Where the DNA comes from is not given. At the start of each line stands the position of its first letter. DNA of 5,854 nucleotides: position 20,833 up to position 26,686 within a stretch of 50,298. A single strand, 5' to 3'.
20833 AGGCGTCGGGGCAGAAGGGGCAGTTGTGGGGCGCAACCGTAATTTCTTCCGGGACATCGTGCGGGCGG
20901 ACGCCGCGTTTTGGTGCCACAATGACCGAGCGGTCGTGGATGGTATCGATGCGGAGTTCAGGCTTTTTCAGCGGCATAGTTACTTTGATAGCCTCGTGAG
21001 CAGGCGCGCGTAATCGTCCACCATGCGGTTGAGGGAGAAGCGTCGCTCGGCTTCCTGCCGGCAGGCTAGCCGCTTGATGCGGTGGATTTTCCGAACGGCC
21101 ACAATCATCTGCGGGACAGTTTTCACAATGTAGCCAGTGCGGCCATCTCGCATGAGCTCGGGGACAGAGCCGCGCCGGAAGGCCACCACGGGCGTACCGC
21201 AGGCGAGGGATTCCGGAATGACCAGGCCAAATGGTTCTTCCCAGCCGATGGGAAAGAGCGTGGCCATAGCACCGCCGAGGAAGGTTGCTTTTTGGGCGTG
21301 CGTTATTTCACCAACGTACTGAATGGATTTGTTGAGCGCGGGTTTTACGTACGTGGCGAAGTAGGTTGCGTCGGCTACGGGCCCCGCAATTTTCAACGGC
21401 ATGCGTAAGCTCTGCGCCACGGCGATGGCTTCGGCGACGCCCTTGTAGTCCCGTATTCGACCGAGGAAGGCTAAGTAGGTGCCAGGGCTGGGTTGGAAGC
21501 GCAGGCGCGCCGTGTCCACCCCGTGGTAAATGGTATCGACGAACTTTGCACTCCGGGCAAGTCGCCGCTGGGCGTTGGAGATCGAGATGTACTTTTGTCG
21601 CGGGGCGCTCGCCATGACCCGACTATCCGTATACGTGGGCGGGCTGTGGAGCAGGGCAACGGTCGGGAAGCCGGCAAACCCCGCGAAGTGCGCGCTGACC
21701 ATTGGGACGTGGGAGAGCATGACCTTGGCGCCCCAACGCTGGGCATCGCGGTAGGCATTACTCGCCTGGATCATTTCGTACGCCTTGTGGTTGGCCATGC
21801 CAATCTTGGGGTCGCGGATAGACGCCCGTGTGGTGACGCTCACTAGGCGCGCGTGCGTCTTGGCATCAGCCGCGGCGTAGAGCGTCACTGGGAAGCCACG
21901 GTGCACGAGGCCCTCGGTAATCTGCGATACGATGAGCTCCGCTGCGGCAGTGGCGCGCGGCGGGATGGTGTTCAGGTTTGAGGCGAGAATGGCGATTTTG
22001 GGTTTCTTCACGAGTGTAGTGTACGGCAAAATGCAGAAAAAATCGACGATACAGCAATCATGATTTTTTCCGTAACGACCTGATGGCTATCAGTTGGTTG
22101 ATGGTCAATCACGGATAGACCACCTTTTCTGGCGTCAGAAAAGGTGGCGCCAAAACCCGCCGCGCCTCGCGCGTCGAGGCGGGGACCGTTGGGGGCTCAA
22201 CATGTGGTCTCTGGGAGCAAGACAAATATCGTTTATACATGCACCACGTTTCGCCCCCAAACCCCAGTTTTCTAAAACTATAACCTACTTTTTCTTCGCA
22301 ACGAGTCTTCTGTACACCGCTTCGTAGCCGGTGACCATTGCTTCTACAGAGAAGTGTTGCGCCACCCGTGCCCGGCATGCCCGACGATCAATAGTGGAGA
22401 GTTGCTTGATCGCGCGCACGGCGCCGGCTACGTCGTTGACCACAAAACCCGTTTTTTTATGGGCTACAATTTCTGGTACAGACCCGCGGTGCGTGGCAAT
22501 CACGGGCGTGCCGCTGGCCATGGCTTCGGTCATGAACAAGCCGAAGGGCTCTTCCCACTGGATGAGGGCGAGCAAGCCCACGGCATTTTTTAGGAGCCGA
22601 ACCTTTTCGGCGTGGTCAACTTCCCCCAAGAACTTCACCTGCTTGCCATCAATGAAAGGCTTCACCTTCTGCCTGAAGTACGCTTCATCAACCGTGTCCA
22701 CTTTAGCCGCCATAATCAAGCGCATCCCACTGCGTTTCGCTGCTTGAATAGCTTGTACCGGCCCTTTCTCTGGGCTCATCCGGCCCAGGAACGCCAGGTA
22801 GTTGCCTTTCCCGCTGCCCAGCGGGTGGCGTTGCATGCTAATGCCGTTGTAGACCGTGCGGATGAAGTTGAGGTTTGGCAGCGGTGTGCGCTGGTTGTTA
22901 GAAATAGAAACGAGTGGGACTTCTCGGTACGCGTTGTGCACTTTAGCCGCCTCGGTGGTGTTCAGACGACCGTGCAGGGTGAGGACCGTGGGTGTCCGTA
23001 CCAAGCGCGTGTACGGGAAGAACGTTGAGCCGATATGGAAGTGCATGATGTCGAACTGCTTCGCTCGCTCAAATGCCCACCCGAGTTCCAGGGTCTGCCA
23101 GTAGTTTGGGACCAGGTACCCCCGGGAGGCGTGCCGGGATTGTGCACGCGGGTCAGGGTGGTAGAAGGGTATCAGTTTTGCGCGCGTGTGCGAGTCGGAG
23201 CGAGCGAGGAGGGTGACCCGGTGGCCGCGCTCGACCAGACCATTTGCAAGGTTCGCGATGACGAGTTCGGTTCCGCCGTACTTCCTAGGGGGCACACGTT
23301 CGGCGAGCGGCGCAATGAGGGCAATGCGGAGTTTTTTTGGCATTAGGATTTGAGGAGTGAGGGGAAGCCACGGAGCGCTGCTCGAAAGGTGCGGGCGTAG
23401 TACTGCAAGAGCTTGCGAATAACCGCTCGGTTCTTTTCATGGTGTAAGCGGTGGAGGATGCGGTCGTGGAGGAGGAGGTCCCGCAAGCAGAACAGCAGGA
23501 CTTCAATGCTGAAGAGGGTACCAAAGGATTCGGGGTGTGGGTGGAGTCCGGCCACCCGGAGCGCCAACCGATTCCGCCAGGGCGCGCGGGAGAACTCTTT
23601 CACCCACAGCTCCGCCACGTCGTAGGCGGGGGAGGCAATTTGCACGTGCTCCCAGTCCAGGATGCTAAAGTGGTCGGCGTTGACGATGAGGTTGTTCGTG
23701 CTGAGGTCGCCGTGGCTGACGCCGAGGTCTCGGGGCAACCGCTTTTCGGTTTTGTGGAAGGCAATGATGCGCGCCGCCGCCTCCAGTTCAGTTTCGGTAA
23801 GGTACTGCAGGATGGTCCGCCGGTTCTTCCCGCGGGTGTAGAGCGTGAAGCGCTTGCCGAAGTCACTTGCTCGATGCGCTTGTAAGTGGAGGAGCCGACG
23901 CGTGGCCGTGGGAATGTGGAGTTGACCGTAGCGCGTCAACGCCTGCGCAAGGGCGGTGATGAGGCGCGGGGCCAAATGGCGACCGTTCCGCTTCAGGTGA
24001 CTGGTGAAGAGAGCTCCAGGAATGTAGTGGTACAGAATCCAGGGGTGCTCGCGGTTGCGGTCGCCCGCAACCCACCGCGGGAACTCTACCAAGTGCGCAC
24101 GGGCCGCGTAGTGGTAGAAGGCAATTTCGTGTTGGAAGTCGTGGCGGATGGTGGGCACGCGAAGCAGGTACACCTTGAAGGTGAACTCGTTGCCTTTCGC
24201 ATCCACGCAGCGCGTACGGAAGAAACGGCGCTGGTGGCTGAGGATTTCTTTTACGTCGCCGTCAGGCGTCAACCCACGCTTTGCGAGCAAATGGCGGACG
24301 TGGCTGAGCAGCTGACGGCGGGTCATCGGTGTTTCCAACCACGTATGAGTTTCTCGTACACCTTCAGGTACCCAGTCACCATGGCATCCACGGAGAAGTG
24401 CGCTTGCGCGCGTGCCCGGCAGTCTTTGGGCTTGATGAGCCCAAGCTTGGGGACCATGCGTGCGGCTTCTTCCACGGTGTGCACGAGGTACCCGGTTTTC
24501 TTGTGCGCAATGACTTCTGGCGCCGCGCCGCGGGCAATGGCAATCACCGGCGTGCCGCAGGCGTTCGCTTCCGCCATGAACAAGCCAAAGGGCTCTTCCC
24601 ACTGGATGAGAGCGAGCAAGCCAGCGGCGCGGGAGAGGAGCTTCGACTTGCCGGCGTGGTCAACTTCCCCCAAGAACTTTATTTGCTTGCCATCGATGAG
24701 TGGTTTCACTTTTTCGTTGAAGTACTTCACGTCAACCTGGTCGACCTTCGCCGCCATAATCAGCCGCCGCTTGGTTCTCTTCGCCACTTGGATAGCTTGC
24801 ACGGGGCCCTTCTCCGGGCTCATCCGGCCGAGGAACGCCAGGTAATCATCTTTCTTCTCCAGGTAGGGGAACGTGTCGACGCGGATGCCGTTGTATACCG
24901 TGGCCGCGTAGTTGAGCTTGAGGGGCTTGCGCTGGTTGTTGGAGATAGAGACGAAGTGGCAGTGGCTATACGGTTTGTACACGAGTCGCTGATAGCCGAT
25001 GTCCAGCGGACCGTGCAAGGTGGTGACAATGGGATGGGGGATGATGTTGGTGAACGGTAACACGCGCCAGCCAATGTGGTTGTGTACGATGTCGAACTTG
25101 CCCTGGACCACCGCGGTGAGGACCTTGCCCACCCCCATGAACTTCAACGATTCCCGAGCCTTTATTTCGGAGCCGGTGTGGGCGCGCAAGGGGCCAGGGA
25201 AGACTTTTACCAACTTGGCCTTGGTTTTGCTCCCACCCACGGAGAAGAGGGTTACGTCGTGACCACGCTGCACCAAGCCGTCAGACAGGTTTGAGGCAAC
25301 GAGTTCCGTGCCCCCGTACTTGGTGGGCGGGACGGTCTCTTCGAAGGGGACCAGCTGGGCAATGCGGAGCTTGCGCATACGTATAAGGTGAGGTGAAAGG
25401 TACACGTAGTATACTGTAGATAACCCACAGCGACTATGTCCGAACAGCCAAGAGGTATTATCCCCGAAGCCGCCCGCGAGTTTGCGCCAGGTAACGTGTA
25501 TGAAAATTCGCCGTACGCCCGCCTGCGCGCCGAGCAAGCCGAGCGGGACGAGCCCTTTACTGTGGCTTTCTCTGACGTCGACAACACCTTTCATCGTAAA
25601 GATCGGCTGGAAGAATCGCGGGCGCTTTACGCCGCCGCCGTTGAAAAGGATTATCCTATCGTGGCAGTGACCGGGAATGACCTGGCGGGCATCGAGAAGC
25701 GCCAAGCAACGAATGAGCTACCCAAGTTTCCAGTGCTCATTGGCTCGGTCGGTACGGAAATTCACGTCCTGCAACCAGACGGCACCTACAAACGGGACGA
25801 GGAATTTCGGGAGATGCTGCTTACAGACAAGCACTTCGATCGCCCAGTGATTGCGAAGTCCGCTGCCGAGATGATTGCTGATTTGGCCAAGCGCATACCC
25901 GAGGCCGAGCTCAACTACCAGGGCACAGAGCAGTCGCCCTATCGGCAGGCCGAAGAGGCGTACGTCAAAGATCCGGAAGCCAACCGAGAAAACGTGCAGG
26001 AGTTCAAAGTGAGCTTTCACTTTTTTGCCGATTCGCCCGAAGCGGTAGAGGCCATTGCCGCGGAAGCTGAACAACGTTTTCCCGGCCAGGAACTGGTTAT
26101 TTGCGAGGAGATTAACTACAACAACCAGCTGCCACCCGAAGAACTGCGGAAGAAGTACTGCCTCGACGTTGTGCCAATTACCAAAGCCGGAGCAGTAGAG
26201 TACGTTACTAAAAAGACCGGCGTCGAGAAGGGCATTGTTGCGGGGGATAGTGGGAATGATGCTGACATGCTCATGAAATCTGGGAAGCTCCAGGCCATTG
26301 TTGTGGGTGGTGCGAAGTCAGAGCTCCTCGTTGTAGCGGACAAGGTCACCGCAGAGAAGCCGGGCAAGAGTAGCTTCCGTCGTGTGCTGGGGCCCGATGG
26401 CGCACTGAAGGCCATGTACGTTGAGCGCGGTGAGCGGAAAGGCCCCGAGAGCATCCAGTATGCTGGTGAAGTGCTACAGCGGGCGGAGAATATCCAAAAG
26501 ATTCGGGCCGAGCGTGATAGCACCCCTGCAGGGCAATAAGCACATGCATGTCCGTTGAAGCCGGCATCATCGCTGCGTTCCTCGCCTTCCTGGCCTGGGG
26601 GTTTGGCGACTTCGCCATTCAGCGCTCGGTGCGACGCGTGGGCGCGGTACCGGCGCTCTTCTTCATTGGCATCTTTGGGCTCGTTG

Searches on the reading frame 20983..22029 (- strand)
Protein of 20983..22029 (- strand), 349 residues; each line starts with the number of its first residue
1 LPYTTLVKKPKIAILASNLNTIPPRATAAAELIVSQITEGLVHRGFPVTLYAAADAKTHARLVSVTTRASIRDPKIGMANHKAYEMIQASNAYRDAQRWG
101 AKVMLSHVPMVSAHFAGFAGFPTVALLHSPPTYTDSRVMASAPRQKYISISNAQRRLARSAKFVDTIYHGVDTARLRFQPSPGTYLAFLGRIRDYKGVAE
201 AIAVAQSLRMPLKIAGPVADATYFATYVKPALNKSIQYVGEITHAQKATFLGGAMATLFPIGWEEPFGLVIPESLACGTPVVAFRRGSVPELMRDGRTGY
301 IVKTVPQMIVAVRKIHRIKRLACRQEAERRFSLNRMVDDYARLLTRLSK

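Call 12: search_protein_families(library=pfam, proteins=[window:20983-22029:-], max_evalue=0.001)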
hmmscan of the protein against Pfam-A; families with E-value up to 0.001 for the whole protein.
window:20983-22029:- (349 aa): 3 families
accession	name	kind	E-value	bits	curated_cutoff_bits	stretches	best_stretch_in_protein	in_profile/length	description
PF00534.26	Glycos_transf_1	-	5.3e-19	68.8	26.4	1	184-319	16-156/172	Glycosyl transferases group 1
PF13692.12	Glyco_trans_1_4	-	5.9e-16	59.4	27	1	185-314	3-138/142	Glycosyl transferases group 1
PF13439.12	Glyco_transf_4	-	1.9e-05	25.2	28.5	1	33-175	7-170/170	Glycosyltransferase Family 4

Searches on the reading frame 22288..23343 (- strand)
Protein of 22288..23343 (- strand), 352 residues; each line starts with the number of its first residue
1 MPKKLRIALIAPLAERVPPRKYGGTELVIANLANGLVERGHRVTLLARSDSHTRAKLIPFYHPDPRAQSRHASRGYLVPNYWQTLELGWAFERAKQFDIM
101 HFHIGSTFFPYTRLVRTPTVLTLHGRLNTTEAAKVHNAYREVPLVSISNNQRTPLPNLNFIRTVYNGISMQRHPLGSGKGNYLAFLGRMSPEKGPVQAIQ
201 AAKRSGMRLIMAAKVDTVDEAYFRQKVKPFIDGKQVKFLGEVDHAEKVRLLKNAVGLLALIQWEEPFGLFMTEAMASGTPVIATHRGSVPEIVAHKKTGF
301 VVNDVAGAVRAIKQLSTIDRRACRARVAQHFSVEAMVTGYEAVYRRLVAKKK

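Call 12: search_protein_families(library=pfam, proteins=[window:22288-23343:-], max_evalue=0.001)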
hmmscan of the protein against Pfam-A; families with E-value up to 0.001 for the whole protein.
window:22288-23343:- (352 aa): 4 families
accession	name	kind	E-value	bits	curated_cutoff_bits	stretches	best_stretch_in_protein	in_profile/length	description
PF00534.26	Glycos_transf_1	-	3.9e-23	82.3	26.4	1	178-317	13-157/172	Glycosyl transferases group 1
PF13692.12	Glyco_trans_1_4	-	2.8e-17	63.7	27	1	182-315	3-139/142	Glycosyl transferases group 1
PF13439.12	Glyco_transf_4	-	1.1e-12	48.7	28.5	1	22-128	1-108/170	Glycosyltransferase Family 4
PF13579.12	Glyco_trans_4_4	-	8.8e-09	36.3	29.7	1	23-129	1-107/158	Glycosyl transferase 4-like domain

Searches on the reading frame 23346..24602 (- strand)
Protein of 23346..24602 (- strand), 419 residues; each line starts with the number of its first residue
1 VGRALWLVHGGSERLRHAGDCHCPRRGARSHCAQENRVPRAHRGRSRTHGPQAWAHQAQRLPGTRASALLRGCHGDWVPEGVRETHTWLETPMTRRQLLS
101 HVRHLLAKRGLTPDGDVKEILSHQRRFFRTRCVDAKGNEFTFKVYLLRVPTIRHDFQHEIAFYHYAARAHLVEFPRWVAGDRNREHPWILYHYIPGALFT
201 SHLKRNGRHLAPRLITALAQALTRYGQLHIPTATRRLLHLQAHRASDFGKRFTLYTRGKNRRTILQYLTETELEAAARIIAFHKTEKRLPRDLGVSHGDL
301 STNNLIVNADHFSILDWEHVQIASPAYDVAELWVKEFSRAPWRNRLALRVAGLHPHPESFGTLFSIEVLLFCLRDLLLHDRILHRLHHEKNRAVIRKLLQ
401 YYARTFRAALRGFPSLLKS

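Call 12: search_protein_families(library=pfam, proteins=[window:23346-24602:-], max_evalue=0.001)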
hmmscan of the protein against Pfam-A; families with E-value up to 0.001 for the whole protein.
window:23346-24602:- (419 aa): 1 family
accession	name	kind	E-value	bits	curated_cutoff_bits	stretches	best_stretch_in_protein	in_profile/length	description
PF01636.29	APH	-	8.4e-19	68.7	23.2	1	145-356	23-232/239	Phosphotransferase enzyme family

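Call 76: search_protein_families(library=ncbifam, proteins=[window:23346-24602:-], max_evalue=0.00001)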
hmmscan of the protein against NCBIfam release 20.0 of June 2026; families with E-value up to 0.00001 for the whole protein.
window:23346-24602:- (419 aa): 3 families
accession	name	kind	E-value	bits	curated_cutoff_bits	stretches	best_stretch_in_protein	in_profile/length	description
NF033068.1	APH_3p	equivalog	2.8e-07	30.3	205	1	154-330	48-213/255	APH(3') family aminoglycoside O-phosphotransferase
NF038156.1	lant_syn_V_LxmK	equivalog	2.6e-06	26.7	315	1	148-330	49-228/347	class V lanthionine synthetase subunit LxmK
TIGR02721.1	ycfN_thiK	equivalog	3.3e-06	26.4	299.45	0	240-339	94-191/256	thiamine kinase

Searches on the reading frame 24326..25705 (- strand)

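Call 76: search_protein_families(library=ncbifam, proteins=[window:24326-25705:-], max_evalue=0.00001)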
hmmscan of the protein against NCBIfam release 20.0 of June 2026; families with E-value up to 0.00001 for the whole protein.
window:24326-25705:- (460 aa): 12 families
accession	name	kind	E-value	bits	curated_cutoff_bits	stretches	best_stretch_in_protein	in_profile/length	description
NF041010.1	glycosy_Agl16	equivalog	2.8e-16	59.3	575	1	270-421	161-315/352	glycosylation protein Agl16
TIGR03999.1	thiol_BshA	equivalog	7.6e-16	58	273.7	1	306-454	223-374/375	N-acetyl-alpha-D-glucosaminyl L-malate synthase BshA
TIGR02149.1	glgA_Coryne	subfamily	9e-16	58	302.4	1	282-415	200-338/391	glycogen synthase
NF041876.1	EPS_EpsE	equivalog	1.4e-10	41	400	1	337-412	273-347/389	exopolysaccharide biosynthesis GT4 family glycosyltransferase EpsE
TIGR03449.1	mycothiol_MshA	equivalog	5.3e-10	38.7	462.5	1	340-421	284-366/406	D-inositol-3-phosphate glycosyltransferase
TIGR03088.1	stp2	hypoth_equivalog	9.1e-10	38.1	409.05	1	331-453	246-373/374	TIGR03088 family PEP-CTERM/XrtA system glycosyltransferase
NF053787.1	GlcN_PG_synth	equivalog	2.2e-08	33.3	480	1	369-454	270-360/361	N-acetylglucosaminyl phosphatidylglycerol synthase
TIGR02472.1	sucr_P_syn_N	equivalog_domain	5.5e-07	28.8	576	1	365-447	345-435/439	sucrose-phosphate synthase, putative, glycosyltransferase domain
NF038295.1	EPS_HpsP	equivalog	1.7e-06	27.3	550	0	284-453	205-387/388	hormogonium polysaccharide biosynthesis glycosyltransferase HpsP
TIGR04047.1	MSMEG_0565_glyc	hypoth_equivalog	1.8e-06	27.3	259.85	0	334-397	246-313/373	MSMEG_0565 family glycosyltransferase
NF046085.1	XrtY_assoc_Gly1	equivalog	2.4e-06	26.7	400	1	289-454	212-385/387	XrtY-associated glycosyltransferase XYAG1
NF041139.1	TreT_Thcocales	equivalog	2.4e-06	26.6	775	1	289-431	232-382/412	trehalose synthase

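Call 93: search_protein_families(library=pfam, proteins=[window:24326-25705:-], max_evalue=0.001)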
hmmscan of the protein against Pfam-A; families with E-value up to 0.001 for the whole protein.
window:24326-25705:- (460 aa): 4 families
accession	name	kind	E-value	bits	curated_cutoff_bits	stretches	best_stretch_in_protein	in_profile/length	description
PF00534.26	Glycos_transf_1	-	2.1e-21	76.7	26.4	1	283-415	12-149/172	Glycosyl transferases group 1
PF13692.12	Glyco_trans_1_4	-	2.3e-14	54.3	27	1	288-416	3-134/142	Glycosyl transferases group 1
PF13439.12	Glyco_transf_4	-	2.1e-10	41.3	28.5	1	130-248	1-133/170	Glycosyltransferase Family 4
PF13579.12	Glyco_trans_4_4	-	0.00014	22.7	29.7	1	131-234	1-104/158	Glycosyl transferase 4-like domain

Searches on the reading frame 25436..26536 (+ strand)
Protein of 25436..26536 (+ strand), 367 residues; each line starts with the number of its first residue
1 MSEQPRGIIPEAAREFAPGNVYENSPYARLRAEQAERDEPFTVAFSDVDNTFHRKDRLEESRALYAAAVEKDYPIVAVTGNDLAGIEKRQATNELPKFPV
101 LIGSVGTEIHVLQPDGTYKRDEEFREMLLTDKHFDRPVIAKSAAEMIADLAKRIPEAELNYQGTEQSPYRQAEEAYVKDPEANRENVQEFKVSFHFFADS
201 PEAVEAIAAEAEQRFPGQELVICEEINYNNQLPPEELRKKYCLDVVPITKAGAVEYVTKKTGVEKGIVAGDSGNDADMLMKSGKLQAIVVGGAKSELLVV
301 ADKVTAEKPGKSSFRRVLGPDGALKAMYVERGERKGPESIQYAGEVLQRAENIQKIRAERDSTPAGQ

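Call 12: search_protein_families(library=pfam, proteins=[window:25436-26536:+], max_evalue=0.001)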
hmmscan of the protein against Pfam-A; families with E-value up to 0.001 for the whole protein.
window:25436-26536:+ (367 aa): 2 families
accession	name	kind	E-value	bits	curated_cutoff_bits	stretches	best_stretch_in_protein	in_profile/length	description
PF05116.19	S6PP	-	8.8e-20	71.8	20.3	2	185-306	113-222/247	Sucrose-6F-phosphate phosphohydrolase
PF08282.18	Hydrolase_3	-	1e-07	32.4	20.9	1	45-307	2-245/255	haloacid dehalogenase-like hydrolase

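Call 76: search_protein_families(library=ncbifam, proteins=[window:25436-26536:+], max_evalue=0.00001)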
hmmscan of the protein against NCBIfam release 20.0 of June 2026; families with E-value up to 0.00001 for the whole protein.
window:25436-26536:+ (367 aa): 7 families
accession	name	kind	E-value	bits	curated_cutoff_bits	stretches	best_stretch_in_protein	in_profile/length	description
TIGR01482.1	SPP-subfamily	subfamily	4.6e-14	52.5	107.15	1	249-313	149-213/225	sucrose-phosphate phosphatase subfamily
TIGR01485.1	SPP_plant-cyano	equivalog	6.6e-12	45.5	183.65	1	240-312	156-231/249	sucrose-phosphate phosphatase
TIGR02471.1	sucr_syn_bact_C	equivalog_domain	3e-10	40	209.75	0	235-299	143-209/236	sucrose-phosphate synthase, sucrose phosphatase-like domain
TIGR01484.1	HAD-SF-IIB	subfamily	1.2e-08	35.3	41.8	1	44-279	2-212/221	HAD-IIB family hydrolase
TIGR00099.1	Cof-subfamily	subfamily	6e-08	32.6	137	1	44-307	2-246/256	Cof-type HAD-IIB family hydrolase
TIGR01487.1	Pglycolate_arch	equivalog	2.6e-07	30.7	122.75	0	247-311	145-209/215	phosphoglycolate phosphatase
NF002245.0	PRK01158.1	equivalog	7.3e-06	25.4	198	0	248-312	156-220/233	phosphoglycolate phosphatase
